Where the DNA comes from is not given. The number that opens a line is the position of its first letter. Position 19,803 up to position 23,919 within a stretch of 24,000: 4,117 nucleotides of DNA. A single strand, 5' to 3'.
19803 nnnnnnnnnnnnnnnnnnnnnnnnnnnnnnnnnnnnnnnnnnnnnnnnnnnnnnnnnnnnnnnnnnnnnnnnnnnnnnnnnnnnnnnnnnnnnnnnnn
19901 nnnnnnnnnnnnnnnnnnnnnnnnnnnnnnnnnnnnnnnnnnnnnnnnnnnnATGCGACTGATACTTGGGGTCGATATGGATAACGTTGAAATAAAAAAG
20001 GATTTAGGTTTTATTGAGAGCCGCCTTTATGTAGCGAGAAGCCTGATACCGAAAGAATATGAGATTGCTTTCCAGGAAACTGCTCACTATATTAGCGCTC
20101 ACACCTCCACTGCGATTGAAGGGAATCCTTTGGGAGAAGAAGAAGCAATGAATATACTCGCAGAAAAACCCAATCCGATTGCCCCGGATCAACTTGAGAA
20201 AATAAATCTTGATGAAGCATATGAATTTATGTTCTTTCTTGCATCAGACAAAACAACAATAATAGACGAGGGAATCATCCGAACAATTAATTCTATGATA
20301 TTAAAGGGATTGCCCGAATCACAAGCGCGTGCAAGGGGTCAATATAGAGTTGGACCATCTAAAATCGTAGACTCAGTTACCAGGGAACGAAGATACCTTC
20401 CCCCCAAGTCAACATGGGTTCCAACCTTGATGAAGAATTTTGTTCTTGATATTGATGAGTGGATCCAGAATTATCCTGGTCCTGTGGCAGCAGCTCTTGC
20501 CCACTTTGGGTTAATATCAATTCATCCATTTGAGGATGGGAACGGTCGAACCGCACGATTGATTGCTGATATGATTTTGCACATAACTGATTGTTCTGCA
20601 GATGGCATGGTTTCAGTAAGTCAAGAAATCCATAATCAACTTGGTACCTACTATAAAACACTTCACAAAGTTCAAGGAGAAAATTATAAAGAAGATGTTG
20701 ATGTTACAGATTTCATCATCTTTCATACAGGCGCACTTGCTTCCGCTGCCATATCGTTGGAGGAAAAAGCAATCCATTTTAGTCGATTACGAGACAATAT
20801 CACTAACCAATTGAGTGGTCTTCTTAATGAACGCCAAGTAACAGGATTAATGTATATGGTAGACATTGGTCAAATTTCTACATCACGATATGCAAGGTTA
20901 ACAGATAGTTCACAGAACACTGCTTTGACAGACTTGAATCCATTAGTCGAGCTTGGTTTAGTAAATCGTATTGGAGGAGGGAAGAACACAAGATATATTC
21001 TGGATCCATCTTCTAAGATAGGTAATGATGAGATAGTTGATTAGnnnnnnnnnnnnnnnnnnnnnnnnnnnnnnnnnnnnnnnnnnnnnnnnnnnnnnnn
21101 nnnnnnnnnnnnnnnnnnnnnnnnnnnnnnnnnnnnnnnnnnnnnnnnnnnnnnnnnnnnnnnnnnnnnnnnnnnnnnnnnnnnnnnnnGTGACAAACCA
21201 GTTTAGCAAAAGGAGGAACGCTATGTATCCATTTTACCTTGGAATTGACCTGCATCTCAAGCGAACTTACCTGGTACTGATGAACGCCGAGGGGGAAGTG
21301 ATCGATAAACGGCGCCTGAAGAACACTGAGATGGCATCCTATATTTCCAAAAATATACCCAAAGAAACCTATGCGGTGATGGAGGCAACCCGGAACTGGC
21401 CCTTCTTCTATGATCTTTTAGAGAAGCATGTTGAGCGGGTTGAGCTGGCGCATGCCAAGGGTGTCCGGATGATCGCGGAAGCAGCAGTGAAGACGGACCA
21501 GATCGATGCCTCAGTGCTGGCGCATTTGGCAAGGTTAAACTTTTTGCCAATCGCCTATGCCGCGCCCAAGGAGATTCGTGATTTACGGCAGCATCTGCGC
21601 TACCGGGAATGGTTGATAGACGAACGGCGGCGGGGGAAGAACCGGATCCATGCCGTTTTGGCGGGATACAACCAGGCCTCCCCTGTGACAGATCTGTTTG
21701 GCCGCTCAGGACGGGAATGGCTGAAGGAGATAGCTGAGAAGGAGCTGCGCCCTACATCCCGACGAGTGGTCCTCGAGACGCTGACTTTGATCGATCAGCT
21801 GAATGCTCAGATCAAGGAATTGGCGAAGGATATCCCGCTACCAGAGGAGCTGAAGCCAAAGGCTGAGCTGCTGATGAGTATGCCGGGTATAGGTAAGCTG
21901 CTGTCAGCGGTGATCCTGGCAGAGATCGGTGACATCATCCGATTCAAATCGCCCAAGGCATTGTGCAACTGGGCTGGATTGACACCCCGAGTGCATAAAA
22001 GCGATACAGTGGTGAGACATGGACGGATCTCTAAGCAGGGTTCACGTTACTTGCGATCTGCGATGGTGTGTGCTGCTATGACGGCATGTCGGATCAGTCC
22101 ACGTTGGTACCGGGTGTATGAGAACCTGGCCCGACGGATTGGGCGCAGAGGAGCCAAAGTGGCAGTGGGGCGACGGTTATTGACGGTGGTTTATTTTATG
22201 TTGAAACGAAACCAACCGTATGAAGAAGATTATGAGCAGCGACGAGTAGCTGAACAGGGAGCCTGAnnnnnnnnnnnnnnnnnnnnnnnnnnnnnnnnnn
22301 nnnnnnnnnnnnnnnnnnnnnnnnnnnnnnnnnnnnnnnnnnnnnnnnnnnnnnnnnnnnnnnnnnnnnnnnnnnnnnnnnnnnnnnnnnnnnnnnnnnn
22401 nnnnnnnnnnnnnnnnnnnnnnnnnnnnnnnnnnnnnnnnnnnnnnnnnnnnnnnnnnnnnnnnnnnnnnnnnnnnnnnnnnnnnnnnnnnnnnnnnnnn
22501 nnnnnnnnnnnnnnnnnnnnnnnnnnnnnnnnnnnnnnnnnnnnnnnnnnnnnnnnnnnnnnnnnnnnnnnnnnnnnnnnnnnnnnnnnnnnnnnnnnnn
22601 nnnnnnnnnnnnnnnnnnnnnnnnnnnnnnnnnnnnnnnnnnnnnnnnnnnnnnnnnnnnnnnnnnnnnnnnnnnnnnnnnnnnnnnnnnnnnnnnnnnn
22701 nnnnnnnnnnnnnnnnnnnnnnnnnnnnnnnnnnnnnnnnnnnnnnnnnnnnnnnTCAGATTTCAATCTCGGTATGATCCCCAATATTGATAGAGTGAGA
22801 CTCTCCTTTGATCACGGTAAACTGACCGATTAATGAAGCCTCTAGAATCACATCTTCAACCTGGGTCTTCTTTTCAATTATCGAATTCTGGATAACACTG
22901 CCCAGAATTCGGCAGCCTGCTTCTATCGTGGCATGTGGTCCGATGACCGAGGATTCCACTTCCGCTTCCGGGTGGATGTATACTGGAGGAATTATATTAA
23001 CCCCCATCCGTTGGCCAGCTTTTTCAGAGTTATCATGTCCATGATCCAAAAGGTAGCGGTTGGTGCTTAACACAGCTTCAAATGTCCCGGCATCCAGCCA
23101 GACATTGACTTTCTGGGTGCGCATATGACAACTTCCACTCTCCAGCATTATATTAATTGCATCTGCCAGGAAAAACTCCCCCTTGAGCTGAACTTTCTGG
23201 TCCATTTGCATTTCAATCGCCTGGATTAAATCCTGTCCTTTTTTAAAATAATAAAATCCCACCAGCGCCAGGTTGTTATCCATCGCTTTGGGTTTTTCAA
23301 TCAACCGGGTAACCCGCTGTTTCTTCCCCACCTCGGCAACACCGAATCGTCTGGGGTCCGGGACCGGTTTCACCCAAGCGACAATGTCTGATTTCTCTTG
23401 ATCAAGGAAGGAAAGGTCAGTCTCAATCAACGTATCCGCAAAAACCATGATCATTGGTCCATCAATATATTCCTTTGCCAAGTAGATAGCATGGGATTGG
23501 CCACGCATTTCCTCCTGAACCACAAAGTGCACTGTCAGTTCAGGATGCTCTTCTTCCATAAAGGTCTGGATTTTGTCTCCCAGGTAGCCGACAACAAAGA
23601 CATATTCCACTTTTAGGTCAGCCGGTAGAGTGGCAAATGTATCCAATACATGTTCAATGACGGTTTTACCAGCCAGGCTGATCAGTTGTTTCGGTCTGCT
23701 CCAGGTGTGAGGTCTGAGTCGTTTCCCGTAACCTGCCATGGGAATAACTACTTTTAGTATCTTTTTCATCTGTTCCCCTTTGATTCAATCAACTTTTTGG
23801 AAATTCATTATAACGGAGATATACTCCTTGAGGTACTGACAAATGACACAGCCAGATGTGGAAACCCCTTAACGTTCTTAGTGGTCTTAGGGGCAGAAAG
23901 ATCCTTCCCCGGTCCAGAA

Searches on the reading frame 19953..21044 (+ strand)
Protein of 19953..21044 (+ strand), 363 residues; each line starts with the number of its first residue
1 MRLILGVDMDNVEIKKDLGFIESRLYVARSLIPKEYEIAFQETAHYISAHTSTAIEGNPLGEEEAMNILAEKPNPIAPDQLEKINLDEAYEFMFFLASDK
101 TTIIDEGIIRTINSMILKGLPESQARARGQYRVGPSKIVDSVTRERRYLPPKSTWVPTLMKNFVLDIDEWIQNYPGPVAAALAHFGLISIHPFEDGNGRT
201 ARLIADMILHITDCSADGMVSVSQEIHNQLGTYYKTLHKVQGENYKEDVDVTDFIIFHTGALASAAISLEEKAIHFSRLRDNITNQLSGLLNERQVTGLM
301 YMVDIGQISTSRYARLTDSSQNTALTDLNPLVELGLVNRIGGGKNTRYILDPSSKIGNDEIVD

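Call 44: search_protein_families(library=pfam, proteins=[window:19953-21044:+], max_evalue=0.00001)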
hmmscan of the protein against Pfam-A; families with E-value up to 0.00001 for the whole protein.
window:19953-21044:+ (363 aa): 2 families
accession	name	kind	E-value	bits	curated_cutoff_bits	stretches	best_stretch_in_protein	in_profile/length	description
PF02661.23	Fic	-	9.5e-15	55.7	24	1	104-209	2-93/93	Fic/DOC family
PF22168.2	DIP2311-like_C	-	8.1e-06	26.5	27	0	297-350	9-62/63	Transcriptional regulator DIP2311-like, C-terminal domain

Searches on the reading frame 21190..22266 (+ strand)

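Call 44: search_protein_families(library=pfam, proteins=[window:21190-22266:+], max_evalue=0.00001)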
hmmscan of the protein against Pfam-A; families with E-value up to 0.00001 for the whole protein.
window:21190-22266:+ (358 aa): 2 families
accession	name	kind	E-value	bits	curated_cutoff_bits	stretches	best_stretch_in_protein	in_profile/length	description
PF02371.22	Transposase_20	-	8.5e-28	97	21.3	1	225-310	1-86/87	Transposase IS116/IS110/IS902 family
PF01548.23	DEDD_Tnp_IS110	-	9.8e-18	64.8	29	1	17-160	1-153/155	Transposase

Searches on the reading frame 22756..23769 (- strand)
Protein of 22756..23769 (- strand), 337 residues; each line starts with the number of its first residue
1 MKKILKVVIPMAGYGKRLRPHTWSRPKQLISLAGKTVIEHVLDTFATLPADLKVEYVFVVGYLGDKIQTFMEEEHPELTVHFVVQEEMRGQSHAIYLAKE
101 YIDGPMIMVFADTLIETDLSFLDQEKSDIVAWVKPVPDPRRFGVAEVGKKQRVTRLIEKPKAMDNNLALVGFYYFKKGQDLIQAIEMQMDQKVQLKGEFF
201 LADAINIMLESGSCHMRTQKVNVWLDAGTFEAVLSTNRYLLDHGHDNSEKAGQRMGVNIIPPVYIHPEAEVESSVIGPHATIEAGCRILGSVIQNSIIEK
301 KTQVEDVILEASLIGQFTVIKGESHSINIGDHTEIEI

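Call 44: search_protein_families(library=pfam, proteins=[window:22756-23769:-], max_evalue=0.00001)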
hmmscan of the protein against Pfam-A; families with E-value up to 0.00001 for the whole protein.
window:22756-23769:- (337 aa): 2 families
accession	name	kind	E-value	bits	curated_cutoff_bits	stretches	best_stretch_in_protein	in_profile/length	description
PF00483.29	NTP_transferase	-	9.3e-28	97.9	21.2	1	7-241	2-243/245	Nucleotidyl transferase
PF01128.25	IspD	-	4.6e-06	27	27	0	6-65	2-55/221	2-C-methyl-D-erythritol 4-phosphate cytidylyltransferase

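Call 62: find_encoding_contigs(protein=window:22759-23769:-, flank=10000, max_places=3)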
Protein window:22759-23769:- (337 aa): 1 contig read that carries it; 1 place shown.
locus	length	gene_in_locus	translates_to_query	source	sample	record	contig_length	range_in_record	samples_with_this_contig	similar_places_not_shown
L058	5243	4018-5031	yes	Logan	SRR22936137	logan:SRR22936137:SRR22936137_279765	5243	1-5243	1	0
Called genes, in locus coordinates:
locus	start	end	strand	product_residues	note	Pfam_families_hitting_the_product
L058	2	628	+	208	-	?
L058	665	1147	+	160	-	PF04519:Bactofilin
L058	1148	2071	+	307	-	PF00756:Esterase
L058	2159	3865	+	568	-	PF01432:Peptidase_M3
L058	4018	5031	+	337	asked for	PF00483:NTP_transferase, PF01128:IspD (weak), PF25087:GMPPB_C (weak)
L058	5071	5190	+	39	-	-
